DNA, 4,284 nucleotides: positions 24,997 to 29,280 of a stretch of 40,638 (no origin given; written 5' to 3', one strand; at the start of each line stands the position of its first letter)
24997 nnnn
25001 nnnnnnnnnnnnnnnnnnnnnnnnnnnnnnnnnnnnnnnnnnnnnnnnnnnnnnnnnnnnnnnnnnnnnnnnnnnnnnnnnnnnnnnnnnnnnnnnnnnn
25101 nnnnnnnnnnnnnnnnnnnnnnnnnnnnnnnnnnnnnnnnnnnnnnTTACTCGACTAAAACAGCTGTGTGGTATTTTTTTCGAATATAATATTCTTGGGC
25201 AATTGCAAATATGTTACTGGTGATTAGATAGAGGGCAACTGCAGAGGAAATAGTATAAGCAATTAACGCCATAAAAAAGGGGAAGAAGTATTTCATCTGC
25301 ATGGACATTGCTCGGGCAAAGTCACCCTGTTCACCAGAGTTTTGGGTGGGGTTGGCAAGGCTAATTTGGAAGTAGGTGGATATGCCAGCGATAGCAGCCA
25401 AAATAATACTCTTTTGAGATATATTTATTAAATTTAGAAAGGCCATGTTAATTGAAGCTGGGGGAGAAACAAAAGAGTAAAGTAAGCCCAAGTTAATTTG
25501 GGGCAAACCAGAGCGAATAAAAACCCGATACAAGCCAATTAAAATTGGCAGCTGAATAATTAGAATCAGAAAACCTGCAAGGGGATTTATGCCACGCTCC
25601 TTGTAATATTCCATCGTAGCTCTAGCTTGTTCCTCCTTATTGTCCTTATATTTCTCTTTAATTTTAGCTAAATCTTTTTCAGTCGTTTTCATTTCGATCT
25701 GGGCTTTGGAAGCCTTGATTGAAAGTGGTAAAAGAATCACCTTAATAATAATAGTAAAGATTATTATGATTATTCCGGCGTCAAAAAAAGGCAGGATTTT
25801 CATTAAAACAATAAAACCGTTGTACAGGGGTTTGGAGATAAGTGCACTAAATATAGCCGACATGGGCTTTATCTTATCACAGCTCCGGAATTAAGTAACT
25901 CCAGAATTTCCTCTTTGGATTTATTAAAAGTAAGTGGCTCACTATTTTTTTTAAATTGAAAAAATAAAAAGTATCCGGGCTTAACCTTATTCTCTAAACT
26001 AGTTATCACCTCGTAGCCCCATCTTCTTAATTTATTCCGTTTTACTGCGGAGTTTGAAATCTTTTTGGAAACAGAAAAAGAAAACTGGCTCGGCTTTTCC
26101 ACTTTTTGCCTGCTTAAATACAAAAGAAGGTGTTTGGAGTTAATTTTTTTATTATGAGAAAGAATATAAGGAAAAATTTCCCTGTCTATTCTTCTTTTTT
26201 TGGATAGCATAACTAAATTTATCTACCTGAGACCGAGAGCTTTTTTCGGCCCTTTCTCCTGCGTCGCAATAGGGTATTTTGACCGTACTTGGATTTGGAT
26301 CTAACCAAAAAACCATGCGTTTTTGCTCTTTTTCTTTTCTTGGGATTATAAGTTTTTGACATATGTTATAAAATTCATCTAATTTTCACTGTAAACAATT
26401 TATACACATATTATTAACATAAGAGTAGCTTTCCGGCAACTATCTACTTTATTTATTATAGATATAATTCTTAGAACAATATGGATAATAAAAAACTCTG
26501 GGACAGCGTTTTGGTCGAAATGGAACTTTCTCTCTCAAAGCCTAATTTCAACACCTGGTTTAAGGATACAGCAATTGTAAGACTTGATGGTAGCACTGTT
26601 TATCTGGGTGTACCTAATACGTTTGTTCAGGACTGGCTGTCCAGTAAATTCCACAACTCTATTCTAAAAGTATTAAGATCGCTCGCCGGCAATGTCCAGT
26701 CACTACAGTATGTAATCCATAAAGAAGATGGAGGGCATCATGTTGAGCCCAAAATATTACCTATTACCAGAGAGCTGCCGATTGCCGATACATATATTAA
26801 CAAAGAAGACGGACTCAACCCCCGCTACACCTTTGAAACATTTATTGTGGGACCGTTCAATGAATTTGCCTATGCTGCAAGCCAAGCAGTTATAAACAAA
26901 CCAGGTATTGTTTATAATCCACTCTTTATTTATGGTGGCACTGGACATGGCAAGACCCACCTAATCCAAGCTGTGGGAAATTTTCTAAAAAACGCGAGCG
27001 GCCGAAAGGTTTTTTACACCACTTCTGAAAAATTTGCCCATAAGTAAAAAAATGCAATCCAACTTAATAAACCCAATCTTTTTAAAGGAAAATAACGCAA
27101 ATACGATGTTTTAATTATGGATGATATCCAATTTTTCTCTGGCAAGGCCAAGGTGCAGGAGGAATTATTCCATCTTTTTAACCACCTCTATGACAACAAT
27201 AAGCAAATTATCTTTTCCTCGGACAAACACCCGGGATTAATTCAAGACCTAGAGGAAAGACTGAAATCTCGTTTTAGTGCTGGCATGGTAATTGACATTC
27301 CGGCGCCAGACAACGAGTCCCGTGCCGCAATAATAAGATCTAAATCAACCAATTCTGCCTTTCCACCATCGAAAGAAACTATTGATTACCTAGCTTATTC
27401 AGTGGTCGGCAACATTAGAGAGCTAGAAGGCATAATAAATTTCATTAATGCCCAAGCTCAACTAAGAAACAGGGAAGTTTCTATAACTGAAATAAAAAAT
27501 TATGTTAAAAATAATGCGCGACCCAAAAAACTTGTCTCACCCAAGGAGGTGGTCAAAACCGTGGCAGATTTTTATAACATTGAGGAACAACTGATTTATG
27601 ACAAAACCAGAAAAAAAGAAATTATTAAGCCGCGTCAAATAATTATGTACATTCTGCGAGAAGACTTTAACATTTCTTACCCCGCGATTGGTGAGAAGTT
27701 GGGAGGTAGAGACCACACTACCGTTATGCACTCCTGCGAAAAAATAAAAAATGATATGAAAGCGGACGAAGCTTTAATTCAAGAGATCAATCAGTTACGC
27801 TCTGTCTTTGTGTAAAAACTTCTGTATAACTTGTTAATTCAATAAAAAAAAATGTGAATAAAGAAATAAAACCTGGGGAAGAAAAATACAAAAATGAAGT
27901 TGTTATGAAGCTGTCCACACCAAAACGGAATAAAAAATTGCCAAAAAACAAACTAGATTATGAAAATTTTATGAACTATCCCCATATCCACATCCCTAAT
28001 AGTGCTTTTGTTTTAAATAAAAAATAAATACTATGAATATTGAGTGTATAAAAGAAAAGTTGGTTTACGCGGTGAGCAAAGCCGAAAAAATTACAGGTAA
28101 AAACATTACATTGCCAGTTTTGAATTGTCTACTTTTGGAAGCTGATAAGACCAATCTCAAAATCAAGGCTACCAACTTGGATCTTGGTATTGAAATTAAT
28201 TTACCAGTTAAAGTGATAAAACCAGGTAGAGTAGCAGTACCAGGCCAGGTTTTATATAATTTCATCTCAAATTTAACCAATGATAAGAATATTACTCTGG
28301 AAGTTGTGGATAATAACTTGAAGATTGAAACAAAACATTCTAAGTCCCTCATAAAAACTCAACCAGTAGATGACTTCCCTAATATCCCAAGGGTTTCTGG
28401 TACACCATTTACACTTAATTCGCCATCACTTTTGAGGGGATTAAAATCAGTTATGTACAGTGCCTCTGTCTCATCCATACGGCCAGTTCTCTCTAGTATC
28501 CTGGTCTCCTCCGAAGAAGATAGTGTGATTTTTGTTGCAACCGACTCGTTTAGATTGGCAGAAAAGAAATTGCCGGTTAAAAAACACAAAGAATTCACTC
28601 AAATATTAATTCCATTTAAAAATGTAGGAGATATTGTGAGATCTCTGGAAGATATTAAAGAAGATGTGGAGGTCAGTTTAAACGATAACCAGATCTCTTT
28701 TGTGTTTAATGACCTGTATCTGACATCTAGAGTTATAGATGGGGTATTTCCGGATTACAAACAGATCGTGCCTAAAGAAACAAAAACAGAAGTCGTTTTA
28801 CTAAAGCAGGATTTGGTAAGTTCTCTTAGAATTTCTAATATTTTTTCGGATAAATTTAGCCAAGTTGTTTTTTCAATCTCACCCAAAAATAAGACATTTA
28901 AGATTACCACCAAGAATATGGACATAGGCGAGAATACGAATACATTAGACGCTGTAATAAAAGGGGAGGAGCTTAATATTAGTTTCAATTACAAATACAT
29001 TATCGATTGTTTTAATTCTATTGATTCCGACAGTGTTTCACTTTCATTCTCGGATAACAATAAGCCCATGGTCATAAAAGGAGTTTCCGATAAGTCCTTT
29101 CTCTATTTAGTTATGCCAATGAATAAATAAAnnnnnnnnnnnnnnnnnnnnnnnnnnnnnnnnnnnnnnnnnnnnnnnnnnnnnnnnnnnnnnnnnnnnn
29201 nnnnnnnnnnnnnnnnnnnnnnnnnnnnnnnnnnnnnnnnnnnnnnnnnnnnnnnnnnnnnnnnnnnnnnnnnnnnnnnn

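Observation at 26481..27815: dnaA is interrupted by two in-frame TAA codons at conserved hydrophobic/Tyr positions but is otherwise intact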

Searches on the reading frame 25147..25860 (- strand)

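Call 48: search_protein_families(library=pfam, proteins=[window:25147-25860:-])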
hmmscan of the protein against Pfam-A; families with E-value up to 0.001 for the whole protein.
window:25147-25860:- (237 aa): 1 family
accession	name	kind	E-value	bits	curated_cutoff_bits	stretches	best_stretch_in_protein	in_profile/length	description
PF02096.25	60KD_IMP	-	1.9e-42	145.4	35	1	29-228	2-163/163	60Kd inner membrane protein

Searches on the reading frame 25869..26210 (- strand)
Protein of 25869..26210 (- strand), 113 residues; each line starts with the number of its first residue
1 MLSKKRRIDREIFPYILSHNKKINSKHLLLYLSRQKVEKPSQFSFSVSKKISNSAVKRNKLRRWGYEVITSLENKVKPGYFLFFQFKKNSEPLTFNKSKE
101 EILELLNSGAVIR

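Call 21: find_encoding_contigs(protein=window:25869-26210:-, flank=10000, max_places=10)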
Protein window:25869-26210:- (113 aa): no gene with exactly this product is on record in the collection.

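Call 48: search_protein_families(library=pfam, proteins=[window:25869-26207:-])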
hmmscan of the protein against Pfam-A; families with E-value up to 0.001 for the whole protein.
window:25869-26207:- (112 aa): 1 family
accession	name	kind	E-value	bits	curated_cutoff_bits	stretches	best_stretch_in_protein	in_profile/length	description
PF00825.24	Ribonuclease_P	-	2e-16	60.4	22.3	1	8-106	9-106/109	Ribonuclease P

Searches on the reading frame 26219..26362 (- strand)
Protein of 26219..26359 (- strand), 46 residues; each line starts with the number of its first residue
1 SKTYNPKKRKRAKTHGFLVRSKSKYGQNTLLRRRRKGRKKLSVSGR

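Call 57: find_encoding_contigs(protein=P0369, flank=10000, max_places=10)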
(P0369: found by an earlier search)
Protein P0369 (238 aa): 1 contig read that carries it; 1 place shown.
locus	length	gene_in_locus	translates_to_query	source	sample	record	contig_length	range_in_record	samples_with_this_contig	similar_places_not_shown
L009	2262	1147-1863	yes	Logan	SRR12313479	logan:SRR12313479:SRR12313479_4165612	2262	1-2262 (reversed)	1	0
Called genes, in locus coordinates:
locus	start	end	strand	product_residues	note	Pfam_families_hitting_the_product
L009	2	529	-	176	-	?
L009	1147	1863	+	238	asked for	PF02096:60KD_IMP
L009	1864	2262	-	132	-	?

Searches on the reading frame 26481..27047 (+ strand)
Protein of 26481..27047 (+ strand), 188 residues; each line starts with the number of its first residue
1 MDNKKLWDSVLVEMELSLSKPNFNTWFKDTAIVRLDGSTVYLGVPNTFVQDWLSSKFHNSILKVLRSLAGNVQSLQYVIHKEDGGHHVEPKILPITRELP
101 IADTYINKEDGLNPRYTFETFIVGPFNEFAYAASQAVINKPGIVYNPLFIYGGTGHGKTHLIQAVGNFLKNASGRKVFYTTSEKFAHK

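Call 8: find_encoding_contigs(protein=window:26481-27047:+, flank=10000, max_places=10)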
Protein window:26481-27047:+ (188 aa): no gene with exactly this product is on record in the collection.

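Call 46: list_cluster_members(proteins=[P0121, window:26481-27044:+, window:27117-27812:+, P0001])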
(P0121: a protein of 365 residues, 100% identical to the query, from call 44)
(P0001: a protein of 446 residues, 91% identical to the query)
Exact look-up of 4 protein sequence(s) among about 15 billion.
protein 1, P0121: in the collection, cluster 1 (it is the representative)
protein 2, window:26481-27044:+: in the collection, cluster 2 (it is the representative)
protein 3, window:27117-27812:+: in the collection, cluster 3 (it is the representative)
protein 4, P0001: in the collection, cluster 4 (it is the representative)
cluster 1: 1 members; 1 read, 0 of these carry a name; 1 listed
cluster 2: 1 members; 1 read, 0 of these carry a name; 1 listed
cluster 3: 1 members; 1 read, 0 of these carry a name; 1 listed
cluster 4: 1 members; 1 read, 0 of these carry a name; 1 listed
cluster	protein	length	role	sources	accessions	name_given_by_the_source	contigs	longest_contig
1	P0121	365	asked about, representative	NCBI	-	-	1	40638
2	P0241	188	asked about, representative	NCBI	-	-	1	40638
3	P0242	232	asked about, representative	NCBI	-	-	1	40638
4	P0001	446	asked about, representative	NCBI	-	-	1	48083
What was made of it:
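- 26481..27047 (+): N-terminal ORF (188 aa): DnaA domain I, linker, Walker A; ends at the first TAA. Singleton cluster P0241, NCBI only (call 46).
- On Programmed read-through / stop-codon reassignment: Both fragments are singleton clusters (call 46).
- On Assembly / consensus error: No Logan product equals either fragment (call 46).
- No Logan-derived protein equals either DnaA fragment (call 46). Both fragments are singleton clusters among about 15 billion proteins (call 46).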

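Call 48: search_protein_families(library=pfam, proteins=[window:26481-27044:+])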
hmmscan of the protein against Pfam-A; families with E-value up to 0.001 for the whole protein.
window:26481-27044:+ (188 aa): 2 families
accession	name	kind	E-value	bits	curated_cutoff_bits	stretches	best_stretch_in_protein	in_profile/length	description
PF00308.24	Bac_DnaA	-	1.5e-25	90.7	23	1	112-187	1-77/162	Bacterial DnaA ATPAse domain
PF11638.13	DnaA_N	-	3.5e-16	59.1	24.6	1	5-66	2-64/65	DnaA N-terminal domain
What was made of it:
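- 26481..27047 (+): Pfam DnaA_N, and Bac_DnaA profile positions 1-77 of 162 (call 48).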

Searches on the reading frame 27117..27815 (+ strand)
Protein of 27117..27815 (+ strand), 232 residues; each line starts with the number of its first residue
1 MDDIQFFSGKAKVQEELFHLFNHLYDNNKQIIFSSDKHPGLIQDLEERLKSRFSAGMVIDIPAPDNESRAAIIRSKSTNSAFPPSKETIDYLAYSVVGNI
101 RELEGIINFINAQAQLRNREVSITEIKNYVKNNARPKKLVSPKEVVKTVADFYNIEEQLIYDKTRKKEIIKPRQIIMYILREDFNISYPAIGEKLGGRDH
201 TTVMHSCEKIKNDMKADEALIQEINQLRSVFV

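Call 9: find_encoding_contigs(protein=window:27117-27815:+, flank=10000, max_places=10)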
Protein window:27117-27815:+ (232 aa): no gene with exactly this product is on record in the collection.

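Call 48: search_protein_families(library=pfam, proteins=[window:27117-27812:+])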
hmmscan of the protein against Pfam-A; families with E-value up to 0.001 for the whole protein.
window:27117-27812:+ (232 aa): 2 families
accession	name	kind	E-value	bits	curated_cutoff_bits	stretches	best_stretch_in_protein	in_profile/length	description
PF08299.17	Bac_DnaA_C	-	3.1e-26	91.6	31.5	1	143-210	2-69/69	Bacterial dnaA protein helix-turn-helix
PF00308.24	Bac_DnaA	-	2.2e-21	77.2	23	1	1-60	103-162/162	Bacterial DnaA ATPAse domain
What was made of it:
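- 27117..27815 (+): C-terminal ORF (232 aa), starting at the conserved Met of LIMDD (Walker B): rest of the AAA+ domain plus the DNA-binding domain IV. Pfam Bac_DnaA positions 103-162 and Bac_DnaA_C (call 48).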

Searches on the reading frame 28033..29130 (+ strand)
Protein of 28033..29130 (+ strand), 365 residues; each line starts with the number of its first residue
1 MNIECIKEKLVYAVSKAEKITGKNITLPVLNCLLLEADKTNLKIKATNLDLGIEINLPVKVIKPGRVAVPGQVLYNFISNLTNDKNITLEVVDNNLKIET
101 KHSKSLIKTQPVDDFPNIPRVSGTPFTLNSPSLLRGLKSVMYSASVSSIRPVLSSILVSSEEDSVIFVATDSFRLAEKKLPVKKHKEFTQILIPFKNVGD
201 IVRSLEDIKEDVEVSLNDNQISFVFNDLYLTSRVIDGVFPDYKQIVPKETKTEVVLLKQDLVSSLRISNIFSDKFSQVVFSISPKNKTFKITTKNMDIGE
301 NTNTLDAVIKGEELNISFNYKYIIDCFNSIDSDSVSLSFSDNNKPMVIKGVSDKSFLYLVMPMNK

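Call 20: find_encoding_contigs(protein=window:28033-29130:+, flank=10000, max_places=10)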
Protein window:28033-29130:+ (365 aa): no gene with exactly this product is on record in the collection.

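Call 44: find_homologous_proteins(query=window:28033-29127:+, max_evalue=1e-60)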
Query window:28033-29127:+ (365 aa): 5264 proteins with E <= 1e-60 among 8000 candidates; the best 120 are listed.
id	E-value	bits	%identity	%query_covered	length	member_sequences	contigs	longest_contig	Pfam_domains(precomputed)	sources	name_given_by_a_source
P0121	6.1e-226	767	100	100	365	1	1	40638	PF00712.25,PF02768.21,PF02767.22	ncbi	-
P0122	1.6e-202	690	86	100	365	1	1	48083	PF00712.25,PF02768.21,PF02767.22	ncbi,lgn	-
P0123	8.5e-184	629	80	100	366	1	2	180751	PF00712.25,PF02768.21,PF02767.22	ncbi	ncbi:MAG: DNA polymerase III subunit beta [Minisyncoccia bacterium]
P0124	8.1e-183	625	78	100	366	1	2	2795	PF00712.25,PF02768.21,PF02767.22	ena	-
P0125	8.7e-183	625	78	100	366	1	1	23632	PF00712.25,PF02768.21,PF02767.22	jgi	jgi:DNA polymerase-3 subunit beta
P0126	2.7e-182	624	78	100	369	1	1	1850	PF00712.25,PF02768.21,PF02767.22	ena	-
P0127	2.7e-182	624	78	100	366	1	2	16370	PF00712.25,PF02768.21,PF02767.22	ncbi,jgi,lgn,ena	-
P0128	6.9e-182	622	78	100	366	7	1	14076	PF00712.25,PF02768.21,PF02767.22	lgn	-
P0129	1.5e-181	621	79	100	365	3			PF00712.25,PF02768.21,PF02767.22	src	-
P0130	3.0e-181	620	78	100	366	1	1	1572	PF00712.25,PF02768.21,PF02767.22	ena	-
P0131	3.7e-181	620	78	100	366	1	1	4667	PF00712.25,PF02768.21,PF02767.22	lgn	-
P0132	1.8e-180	618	78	100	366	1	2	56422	PF00712.25,PF02768.21,PF02767.22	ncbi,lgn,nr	ncbi:MAG: DNA polymerase III subunit beta [Candidatus Zambryskibacteria bacterium]|nr:DNA polymerase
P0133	2.4e-180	617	77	100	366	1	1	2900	PF00712.25,PF02768.21,PF02767.22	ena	-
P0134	3.6e-180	617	77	100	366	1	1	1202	PF00712.25,PF02768.21,PF02767.22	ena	-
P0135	9.7e-180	615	78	100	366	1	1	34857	PF00712.25,PF02768.21,PF02767.22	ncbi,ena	-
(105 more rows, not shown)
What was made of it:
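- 28033..29130 (+): dnaN (365 aa), intact. P0121 is the exact match, on a contig of 40,638 bp (call 44).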

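Call 45: find_encoding_contigs(protein=P0121, flank=3000, max_places=3)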
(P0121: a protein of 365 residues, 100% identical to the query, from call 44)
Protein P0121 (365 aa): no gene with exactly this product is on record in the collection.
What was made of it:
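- Tried and rejected: These failed (calls 8, 9, 20, 21, 45), although the proteins are present in the protein collection (calls 44, 46).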
